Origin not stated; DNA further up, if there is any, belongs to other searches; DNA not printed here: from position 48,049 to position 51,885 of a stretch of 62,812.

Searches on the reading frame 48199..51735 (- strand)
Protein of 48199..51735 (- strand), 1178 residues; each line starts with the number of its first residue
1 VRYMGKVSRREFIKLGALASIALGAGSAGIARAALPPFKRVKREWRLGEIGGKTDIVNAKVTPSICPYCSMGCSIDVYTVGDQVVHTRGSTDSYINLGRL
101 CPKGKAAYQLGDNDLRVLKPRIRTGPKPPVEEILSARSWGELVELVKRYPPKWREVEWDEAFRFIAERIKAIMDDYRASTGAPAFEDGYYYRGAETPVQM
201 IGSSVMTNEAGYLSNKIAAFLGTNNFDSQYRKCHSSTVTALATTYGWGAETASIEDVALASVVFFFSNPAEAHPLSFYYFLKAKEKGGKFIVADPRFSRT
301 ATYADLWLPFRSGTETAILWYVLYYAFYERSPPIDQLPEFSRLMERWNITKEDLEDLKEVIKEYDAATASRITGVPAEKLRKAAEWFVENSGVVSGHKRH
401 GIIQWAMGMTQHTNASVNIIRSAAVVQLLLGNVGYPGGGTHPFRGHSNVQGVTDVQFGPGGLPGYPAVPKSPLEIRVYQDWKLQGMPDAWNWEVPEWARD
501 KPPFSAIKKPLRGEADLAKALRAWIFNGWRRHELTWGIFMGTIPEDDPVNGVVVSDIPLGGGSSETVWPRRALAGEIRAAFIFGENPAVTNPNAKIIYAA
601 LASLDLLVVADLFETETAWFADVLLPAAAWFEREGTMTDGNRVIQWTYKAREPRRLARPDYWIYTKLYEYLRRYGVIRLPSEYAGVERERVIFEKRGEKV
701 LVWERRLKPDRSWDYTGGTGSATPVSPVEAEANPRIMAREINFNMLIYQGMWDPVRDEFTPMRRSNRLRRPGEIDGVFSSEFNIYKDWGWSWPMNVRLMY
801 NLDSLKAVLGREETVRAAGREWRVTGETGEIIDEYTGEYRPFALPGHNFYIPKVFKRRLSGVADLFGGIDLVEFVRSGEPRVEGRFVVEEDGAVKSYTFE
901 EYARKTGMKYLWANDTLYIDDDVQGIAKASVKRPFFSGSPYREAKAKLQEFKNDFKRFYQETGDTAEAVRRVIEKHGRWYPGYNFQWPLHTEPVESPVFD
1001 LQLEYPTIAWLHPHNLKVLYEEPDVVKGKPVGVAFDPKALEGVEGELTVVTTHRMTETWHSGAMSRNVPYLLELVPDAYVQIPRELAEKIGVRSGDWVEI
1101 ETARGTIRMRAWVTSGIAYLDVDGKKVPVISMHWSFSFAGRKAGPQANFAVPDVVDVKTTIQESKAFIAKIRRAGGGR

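Call 20: search_protein_families(library=pfam, proteins=[window:48199-51735:-], max_evalue=0.001)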
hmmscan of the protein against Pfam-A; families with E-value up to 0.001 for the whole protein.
window:48199-51735:- (1178 aa): 3 families
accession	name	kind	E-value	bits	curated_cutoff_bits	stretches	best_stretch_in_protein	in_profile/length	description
PF00384.28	Molybdopterin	-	2.9e-42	145.4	24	1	148-669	9-352/353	Molybdopterin oxidoreductase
PF04879.21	Molybdop_Fe4S4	-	4.6e-17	62.2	22.7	1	60-110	2-52/55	Molybdopterin oxidoreductase Fe4S4 domain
PF01568.27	Molydop_binding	-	1.5e-13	51.2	26.8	1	1050-1118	3-70/110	Molydopterin dinucleotide binding domain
